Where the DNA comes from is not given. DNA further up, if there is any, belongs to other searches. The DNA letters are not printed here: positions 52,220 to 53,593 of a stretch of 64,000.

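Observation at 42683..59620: Unusual cluster of flavoenzymes: four paralogous GGR-like reductases with altered GDAAG motif, plus PPOX-like, CrtI-like, VAO-type and GlcD/GlcF-like genes, AOR, a SAM methyltransferase and an SCP2 carrier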

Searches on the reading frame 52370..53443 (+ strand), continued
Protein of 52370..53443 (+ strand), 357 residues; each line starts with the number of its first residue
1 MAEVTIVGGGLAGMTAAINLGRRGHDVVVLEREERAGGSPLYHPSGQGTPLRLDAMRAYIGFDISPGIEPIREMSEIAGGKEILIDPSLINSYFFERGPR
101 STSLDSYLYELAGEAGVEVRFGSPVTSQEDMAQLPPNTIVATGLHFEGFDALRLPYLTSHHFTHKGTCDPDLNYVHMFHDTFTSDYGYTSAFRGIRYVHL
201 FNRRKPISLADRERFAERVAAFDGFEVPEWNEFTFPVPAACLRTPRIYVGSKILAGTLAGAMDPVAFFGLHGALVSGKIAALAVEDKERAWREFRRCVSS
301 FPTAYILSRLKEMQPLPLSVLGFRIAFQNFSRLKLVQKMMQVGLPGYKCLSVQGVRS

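Call 12: find_encoding_contigs(protein=P0041, flank=10000, max_places=1)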
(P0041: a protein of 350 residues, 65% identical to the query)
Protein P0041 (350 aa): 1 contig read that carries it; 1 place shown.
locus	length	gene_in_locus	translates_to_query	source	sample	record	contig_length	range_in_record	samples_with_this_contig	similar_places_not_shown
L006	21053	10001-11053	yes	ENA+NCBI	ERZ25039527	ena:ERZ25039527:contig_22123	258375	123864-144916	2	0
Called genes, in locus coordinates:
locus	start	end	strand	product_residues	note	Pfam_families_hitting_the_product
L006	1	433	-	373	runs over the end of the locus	PF00890:FAD_binding_2 (weak), PF01266:DAO (weak), PF07992:Pyr_redox_2 (weak), PF12831:FAD_oxidored (weak), PF13450:NAD_binding_8, PF01593:Amino_oxidase (weak)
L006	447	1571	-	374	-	-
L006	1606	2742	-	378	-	PF00890:FAD_binding_2 (weak), PF01266:DAO (weak), PF07992:Pyr_redox_2 (weak), PF12831:FAD_oxidored (weak), PF13450:NAD_binding_8, PF01593:Amino_oxidase (weak)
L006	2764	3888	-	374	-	-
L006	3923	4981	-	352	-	PF00890:FAD_binding_2 (weak), PF01266:DAO (weak), PF03486:HI0933_like (weak), PF12831:FAD_oxidored (weak), PF13450:NAD_binding_8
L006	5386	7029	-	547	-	PF01565:FAD_binding_4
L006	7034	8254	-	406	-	PF02754:CCG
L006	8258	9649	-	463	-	PF01565:FAD_binding_4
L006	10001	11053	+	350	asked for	PF00890:FAD_binding_2, PF01266:DAO, PF01494:FAD_binding_3 (weak), PF01593:Amino_oxidase (weak), PF01946:Thi4 (weak), PF07992:Pyr_redox_2 (weak), PF12831:FAD_oxidored (weak), PF13450:NAD_binding_8, +1 more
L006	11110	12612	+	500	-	PF00070:Pyr_redox (faint), PF07992:Pyr_redox_2 (faint), PF13450:NAD_binding_8, PF01593:Amino_oxidase, PF01266:DAO (weak)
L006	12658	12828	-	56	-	-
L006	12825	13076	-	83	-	-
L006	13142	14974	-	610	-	PF02730:AFOR_N, PF01314:AFOR_C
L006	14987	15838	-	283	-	PF01135:PCMT (weak), PF13489:Methyltransf_23, PF01209:Ubie_methyltran, PF05175:MTS, PF13649:Methyltransf_25, PF13847:Methyltransf_31, PF08241:Methyltransf_11, PF08242:Methyltransf_12, +4 more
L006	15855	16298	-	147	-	-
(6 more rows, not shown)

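Call 24: predict_structure(alignment_id=A2)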
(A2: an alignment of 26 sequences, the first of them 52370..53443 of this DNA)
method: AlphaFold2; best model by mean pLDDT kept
length: 357 residues; sequences in the alignment: 26
mean_pLDDT: 92.9   pTM: 0.92
mean pLDDT of the five models: 92.9, 89.8, 88.7, 88.2, 88.2
residues with pLDDT >= 90: 305; 70-90: 44; 50-70: 4; < 50: 4
segments of 3 or more residues with pLDDT < 50: 354-357
pLDDT, mean of each block of 10 residues (from residue 1): 91 98 98 92 91 95 96 96 95 95 96 98 96 96 92 92 95 97 95 96 93 97 95 87 90 95 82 97 97 95 91 91 93 90 91 46
secondary structure, 60 per line:
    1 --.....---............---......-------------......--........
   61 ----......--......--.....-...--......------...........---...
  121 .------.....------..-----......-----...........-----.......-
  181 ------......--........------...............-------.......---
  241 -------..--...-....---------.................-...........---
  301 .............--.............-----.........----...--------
elements in order: E3-7 H11-22 E26-31 E45-50 H53-60 E68-70 E73-78 E81-85 E92-97 H104-114 E118-121 H128-132 H146-151 E157-167 E173-179 E187-192 E195-202 H209-223 E231-237 E252-254 H256-259 H269-285 H287-297 H301-313 H316-328 H334-342
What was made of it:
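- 52370..53443 (+): Paralogue D (357 aa), the family member that was modelled. AF2 pLDDT 92.9 (call 24).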

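Call 26: search_protein_representatives(alignment_id=A2)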
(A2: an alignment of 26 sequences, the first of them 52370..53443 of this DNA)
Query: 26 sequences, 354 profile positions. Proteins with E-value up to 0.001 (for the whole library): 10348; up to 1e-10: 428; up to 1e-30: 129. The best 150 are listed.
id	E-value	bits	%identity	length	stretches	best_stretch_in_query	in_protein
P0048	3.3e-146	503.3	-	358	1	4-350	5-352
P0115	4.0e-138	476.7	-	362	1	1-349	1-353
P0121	7.1e-133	459.4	-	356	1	1-349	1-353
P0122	1.0e-119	416.2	-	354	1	1-347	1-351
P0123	5.5e-117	407.2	-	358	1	1-350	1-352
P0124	4.4e-116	404.2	-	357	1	3-331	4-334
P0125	4.6e-111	387.7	-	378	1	3-351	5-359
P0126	6.9e-111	387.1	-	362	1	3-349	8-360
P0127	1.4e-110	386.1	-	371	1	2-351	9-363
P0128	1.5e-108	379.4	-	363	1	4-348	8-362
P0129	7.4e-107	373.8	-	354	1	1-348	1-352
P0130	6.8e-105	367.4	-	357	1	1-348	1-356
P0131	7.1e-105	367.3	-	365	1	1-350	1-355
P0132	2.0e-102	359.2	-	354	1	1-325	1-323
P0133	4.0e-102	358.3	-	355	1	2-348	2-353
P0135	5.8e-100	351.2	-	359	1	1-346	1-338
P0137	2.3e-99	349.2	-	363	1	1-347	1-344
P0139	1.1e-97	343.7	-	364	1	1-350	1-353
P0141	8.9e-95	334.1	-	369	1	1-347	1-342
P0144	4.3e-92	325.3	-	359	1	3-349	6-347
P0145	1.5e-91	323.5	-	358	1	1-347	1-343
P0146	1.4e-89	317.0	-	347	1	2-347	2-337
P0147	4.9e-89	315.2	-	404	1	1-330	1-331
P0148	2.8e-88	312.8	-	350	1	1-347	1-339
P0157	7.5e-84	298.2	-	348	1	1-317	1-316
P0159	1.1e-82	294.4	-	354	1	3-323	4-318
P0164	9.6e-80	284.7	-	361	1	3-347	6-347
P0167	4.1e-79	282.6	-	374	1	14-318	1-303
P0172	4.8e-76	272.5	-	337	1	4-324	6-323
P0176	4.2e-74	266.1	-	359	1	1-329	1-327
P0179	3.8e-72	259.7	-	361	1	2-330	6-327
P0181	1.1e-70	254.9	-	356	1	1-347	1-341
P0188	1.2e-63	231.7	-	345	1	1-347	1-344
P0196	4.6e-55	203.5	-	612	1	4-330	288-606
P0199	6.9e-53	196.3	-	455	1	1-265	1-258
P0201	2.0e-51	191.6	-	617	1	4-311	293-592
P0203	2.1e-50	188.2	-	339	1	2-309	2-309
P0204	5.3e-50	186.9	-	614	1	4-301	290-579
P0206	2.7e-47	177.9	-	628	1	4-301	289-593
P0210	4.4e-45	170.7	-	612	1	4-314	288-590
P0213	1.4e-41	159.1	-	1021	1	4-302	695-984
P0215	7.9e-41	156.7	-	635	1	4-314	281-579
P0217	1.3e-40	156.0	-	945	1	3-303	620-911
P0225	7.5e-40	153.4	-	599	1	4-306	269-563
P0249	1.4e-30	123.0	-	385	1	3-321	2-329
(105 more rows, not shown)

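Call 27: fold_search(model_id=the predicted structure, library=pdb)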
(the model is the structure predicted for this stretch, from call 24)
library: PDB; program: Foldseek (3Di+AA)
matches with E <= 10: 1899; with E <= 0.001: 683
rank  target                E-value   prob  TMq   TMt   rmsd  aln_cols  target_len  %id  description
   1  3oz2                  5.1e-16  1.00  0.62  0.56   7.4       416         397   14  Crystal structure of a geranylgeranyl bacteriochlorophyll reductase-like (Ta0516) from Thermoplasma acidophilum at 1.60  (released 2010-10-27)
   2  6ain_B                8.5e-15  1.00  0.64  0.59   6.3       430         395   18  Crystal structure of p-nitrophenol 4-monooxygenase PnpA from Pseudomonas putida DLL-E4 (released 2018-10-31)
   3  8gqr_A                8.5e-15  1.00  0.58  0.57   6.9       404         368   15  Crystal structure of VioD with FAD (released 2023-03-29)
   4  8gqr_B                2.5e-14  1.00  0.56  0.55   7.5       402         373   14  Crystal structure of VioD with FAD (released 2023-03-29)
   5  4bk2                  4.1e-14  1.00  0.63  0.59   5.4       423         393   13  Crystal structure of 3-hydroxybenzoate 6-hydroxylase uncovers lipid- assisted flavoprotein strategy for regioselective a (released 2013-07-24)
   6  6aio_B                5.3e-14  1.00  0.63  0.59   6.7       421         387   18  Crystal structure of p-nitrophenol 4-monooxygenase PnpA from Pseudomonas putida DLL-E4 (released 2018-10-31)
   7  3c4a                  6.3e-14  1.00  0.59  0.58   7.0       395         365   15  Crystal structure of vioD hydroxylase in complex with FAD from Chromobacterium violaceum. Northeast Structural Genomics  (released 2008-02-05)
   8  6ain_A                8.0e-14  1.00  0.65  0.60   5.6       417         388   17  Crystal structure of p-nitrophenol 4-monooxygenase PnpA from Pseudomonas putida DLL-E4 (released 2018-10-31)
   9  4bjz                  8.6e-14  1.00  0.63  0.58   6.2       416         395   14  Crystal structure of 3-hydroxybenzoate 6-hydroxylase uncovers lipid- assisted flavoprotein strategy for regioselective a (released 2013-07-24)
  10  5tum_B                1.0e-13  1.00  0.56  0.56   6.7       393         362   15  Crystal structure of tetracycline destructase Tet(56) (released 2017-05-10)
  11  3atq                  1.1e-13  1.00  0.68  0.55   6.8       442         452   14  Geranylgeranyl Reductase (GGR) from Sulfolobus acidocaldarius (released 2011-05-04)
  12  4opu                  1.2e-13  1.00  0.65  0.53   7.7       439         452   14  Constructing tailored isoprenoid products by structure-guided modification of geranylgeranyl reductase (released 2014-07-09)
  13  4opt                  1.5e-13  1.00  0.66  0.54   9.5       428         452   14  Constructing tailored isoprenoid products by structure-guided modification of geranylgeranyl reductase (released 2014-07-09)
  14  6aio_A                1.6e-13  1.00  0.62  0.58   5.8       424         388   16  Crystal structure of p-nitrophenol 4-monooxygenase PnpA from Pseudomonas putida DLL-E4 (released 2018-10-31)
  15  7da9_A                1.8e-13  1.00  0.61  0.57   5.9       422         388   16  Structure of 6-hydroxy-3-succinoyl-pyridine 3-monooxygenase (HspB) from Pseudomonas putida S16 (released 2021-10-20)
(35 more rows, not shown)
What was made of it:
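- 52370..53443 (+): The best PDB fold match is Ta0516 GGR, 3oz2 (call 27).
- The paralogue D model (pLDDT 92.9) matches Thermoplasma and Sulfolobus GGR best: 3oz2 at E 5e-16, and 3atq at TMq 0.68 (calls 24, 27). Foldseek scores group-A monooxygenases almost as highly as GGR (call 27). The paralogue model also matches aromatic hydroxylases (call 27).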

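Call 28: search_protein_families(library=pfam, proteins=[P0196, P0201, P0213, P0217, P0215, P0225, P0199], max_evalue=0.0001)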
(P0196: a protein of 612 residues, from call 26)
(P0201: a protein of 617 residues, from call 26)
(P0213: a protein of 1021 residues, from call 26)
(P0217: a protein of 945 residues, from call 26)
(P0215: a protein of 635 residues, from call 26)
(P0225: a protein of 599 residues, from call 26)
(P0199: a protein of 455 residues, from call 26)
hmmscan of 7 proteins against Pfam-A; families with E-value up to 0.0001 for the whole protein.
P0196 (612 aa): 1 family
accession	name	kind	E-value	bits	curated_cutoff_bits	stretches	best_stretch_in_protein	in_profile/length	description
PF01040.23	UbiA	-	5.1e-14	52.6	34.2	1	25-261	3-236/250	UbiA prenyltransferase family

P0201 (617 aa): 1 family
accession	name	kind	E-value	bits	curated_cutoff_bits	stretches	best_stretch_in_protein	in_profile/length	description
PF01040.23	UbiA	-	3.2e-16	59.8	34.2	1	32-268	8-238/250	UbiA prenyltransferase family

P0213 (1021 aa): 6 families
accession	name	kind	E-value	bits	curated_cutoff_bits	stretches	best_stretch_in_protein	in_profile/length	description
PF13506.12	Glyco_transf_21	-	7.2e-21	74.8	21.7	1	114-282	5-172/174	Glycosyl transferase family 21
PF01040.23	UbiA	-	5.7e-18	65.6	34.2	1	437-666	2-225/250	UbiA prenyltransferase family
PF13641.12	Glyco_tranf_2_3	-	2.1e-11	44.7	27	1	45-283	3-228/230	Glycosyltransferase like family 2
PF13450.12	NAD_binding_8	-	5.7e-07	30.2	21.9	1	699-733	3-37/68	NAD(P)-binding Rossmann-like domain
PF13632.12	Glyco_trans_2_3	-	7.8e-05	23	27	1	144-310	3-175/198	Glycosyl transferase family group 2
PF12831.13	FAD_oxidored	-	8.2e-05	22.5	27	0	695-735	2-42/416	FAD dependent oxidoreductase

P0217 (945 aa): 7 families
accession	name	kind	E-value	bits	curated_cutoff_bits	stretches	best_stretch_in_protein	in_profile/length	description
PF13506.12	Glyco_transf_21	-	1.3e-30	106.6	21.7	1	54-225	4-173/174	Glycosyl transferase family 21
PF01040.23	UbiA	-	8.4e-14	51.9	34.2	1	367-605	2-238/250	UbiA prenyltransferase family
PF13641.12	Glyco_tranf_2_3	-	1.4e-09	38.8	27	1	14-224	20-227/230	Glycosyltransferase like family 2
PF13450.12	NAD_binding_8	-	1.2e-08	35.5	21.9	1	623-660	1-38/68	NAD(P)-binding Rossmann-like domain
PF13632.12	Glyco_trans_2_3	-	1.5e-06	28.6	27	1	84-270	1-192/198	Glycosyl transferase family group 2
PF00535.33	Glycos_transf_2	-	4.7e-05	23.8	23.3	1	66-171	64-167/168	Glycosyl transferase family 2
PF00890.30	FAD_binding_2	-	9.5e-05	22.2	20.4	0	620-668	1-49/414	FAD binding domain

P0215 (635 aa): 1 family
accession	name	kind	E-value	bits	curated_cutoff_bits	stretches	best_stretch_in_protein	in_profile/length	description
PF01040.23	UbiA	-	8.7e-16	58.4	34.2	1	20-261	2-236/250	UbiA prenyltransferase family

P0225 (599 aa): 2 families
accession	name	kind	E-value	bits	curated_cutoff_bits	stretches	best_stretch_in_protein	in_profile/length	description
PF01040.23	UbiA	-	6.2e-17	62.1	34.2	1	19-248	3-231/250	UbiA prenyltransferase family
PF13450.12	NAD_binding_8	-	3.3e-05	24.5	21.9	1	273-308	3-38/68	NAD(P)-binding Rossmann-like domain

P0199 (455 aa): 4 families
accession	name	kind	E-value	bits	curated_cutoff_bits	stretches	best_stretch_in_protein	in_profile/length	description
PF13450.12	NAD_binding_8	-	4.5e-08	33.7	21.9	1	6-39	1-34/68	NAD(P)-binding Rossmann-like domain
PF00890.30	FAD_binding_2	-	1.5e-07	31.5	20.4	1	6-41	4-39/414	FAD binding domain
PF12831.13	FAD_oxidored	-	2.8e-07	30.6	27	1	6-39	4-37/416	FAD dependent oxidoreductase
PF01266.30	DAO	-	4.1e-07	30.3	27.9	1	6-39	4-38/353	FAD dependent oxidoreductase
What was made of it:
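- UbiA (MenA-type) fusions occur in the family (call 28).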

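Call 29: list_cluster_members(proteins=[P0196, P0201, P0213, P0217, P0215, P0225, P0204, P0206, P0210])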
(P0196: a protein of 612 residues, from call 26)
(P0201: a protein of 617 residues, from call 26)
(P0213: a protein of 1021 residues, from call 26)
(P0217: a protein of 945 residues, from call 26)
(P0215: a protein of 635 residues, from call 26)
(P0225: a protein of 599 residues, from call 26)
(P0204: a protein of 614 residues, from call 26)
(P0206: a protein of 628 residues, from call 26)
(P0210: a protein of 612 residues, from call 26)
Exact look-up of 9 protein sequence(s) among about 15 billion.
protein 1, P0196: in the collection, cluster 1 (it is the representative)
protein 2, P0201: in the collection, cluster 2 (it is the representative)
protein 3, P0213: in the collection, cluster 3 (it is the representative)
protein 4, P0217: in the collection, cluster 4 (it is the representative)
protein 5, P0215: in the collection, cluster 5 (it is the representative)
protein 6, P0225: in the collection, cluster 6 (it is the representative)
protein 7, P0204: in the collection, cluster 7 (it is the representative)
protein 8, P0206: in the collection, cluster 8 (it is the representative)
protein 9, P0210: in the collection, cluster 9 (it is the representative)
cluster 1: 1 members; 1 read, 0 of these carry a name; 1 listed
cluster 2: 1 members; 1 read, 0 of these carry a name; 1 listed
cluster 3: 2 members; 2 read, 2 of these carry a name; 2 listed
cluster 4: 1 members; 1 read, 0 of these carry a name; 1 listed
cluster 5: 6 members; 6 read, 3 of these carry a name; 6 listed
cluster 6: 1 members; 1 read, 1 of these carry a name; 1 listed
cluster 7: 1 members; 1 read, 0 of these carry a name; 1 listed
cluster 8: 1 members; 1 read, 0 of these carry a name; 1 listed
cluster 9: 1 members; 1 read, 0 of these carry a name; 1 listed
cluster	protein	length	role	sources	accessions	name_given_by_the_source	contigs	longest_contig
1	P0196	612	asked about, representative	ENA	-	-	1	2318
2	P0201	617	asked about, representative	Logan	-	-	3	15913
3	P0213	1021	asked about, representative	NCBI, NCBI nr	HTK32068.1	MAG TPA: glycosyltransferase [Candidatus Saccharimonadaceae bacterium] | glycosyltransferase [Candidatus Saccharimonadaceae bacterium]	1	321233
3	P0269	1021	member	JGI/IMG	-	ceramide glucosyltransferase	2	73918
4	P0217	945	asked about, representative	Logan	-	-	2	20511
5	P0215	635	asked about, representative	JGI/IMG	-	4-hydroxybenzoate polyprenyltransferase/flavin-dependent dehydrogenase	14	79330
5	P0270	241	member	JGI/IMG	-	hypothetical protein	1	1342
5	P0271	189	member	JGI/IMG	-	hypothetical protein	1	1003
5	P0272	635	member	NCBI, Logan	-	-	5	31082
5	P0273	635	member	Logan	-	-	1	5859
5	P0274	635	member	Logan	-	-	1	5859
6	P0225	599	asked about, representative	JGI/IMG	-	4-hydroxybenzoate polyprenyltransferase/flavin-dependent dehydrogenase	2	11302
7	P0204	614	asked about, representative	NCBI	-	-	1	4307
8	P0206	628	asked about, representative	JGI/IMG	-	-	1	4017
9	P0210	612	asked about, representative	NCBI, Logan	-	-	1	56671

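Call 30: find_related_loci(query=A2, collection=genome_contigs, flank=10000)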
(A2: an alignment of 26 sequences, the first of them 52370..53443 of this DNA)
Query A2 (357 aa) in genome_contigs; peptide patterns used: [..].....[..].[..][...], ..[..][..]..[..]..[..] (x = any residue, [..] = any of these).
600 stretches matched a pattern (row limit reached: there are more); 98 encode a relative of the query (tblastn E <= 1e-3); the best 80 are kept; 80 distinct loci.
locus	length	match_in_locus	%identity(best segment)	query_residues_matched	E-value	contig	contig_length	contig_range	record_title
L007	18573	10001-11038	62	1-346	8e-147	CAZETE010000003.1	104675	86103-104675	MAG TPA_asm: uncultured Actinomycetota bacterium isolate binchicken_co74_111 genome assembly, contig: NODE_314_length_10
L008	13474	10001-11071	66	1-357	4e-161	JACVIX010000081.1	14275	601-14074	MAG: Candidatus Geothermincola primus isolate QZM4_2.bin.425 contig081, whole genome shotgun sequence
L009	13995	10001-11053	84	1-351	0e+0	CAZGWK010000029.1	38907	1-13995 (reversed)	MAG TPA_asm: uncultured Actinomycetota bacterium isolate SRP141376_co1_17 genome assembly, contig: NODE_2465_length_3890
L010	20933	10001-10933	41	1-310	3e-69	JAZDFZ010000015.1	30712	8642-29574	MAG: Actinomycetota bacterium isolate MEGAHIT-group-0.229 k141_6527029, whole genome shotgun sequence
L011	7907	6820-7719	42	1-301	4e-67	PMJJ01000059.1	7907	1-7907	MAG: Actinomycetota bacterium isolate fen_680 73.20120600_E2D.85_contig_194825, whole genome shotgun sequence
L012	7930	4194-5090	40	3-305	9e-63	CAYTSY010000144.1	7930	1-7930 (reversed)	MAG TPA_asm: uncultured Desulfobacteraceae bacterium isolate binchicken_co232_234 genome assembly, contig: NODE_17522_le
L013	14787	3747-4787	65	1-347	4e-149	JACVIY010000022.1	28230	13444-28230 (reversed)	MAG: Candidatus Geothermincola secundus isolate QZM4_2.bin.157 contig022, whole genome shotgun sequence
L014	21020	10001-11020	32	2-347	3e-54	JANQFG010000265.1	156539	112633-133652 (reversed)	MAG: bacterium isolate PL23a_bin.76 k99_6157782, whole genome shotgun sequence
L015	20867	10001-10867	37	3-294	1e-41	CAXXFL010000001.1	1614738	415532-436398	MAG: bacterium isolate 752fb81a-13fd-4ee9-82f2-ea19cd7f7e31 genome assembly, contig: contig_1, whole genome shotgun sequ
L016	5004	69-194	64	2-43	4e-10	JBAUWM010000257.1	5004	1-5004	MAG: Nocardioides sp. isolate MFD05499_ilm_asm_bin11 k127_33104, whole genome shotgun sequence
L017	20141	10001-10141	55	2-48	2e-8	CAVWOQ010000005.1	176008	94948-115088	MAG: uncultured Solirubrobacterales bacterium isolate MFD00731.bin.1.228 genome assembly, contig: contig_2670, whole gen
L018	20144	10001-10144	56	2-49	7e-8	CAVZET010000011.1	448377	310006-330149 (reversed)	MAG: uncultured Solirubrobacterales bacterium isolate MFD05684.bin.2.228 genome assembly, contig: contig_73471, whole ge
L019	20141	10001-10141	55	2-48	1e-7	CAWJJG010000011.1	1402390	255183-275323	MAG: uncultured Solirubrobacterales bacterium isolate MFD05442.bin.1.204 genome assembly, contig: contig_9457, whole gen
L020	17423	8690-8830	55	3-47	3e-7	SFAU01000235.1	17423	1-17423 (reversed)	MAG: Microcystis novacekii Mn_MB_F_20050700_S1 S1_235, whole genome shotgun sequence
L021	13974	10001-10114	58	1-38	7e-7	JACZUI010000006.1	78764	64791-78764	MAG: Acidobacteria bacterium isolate B15T1B8 B15T1B8_NODE385, whole genome shotgun sequence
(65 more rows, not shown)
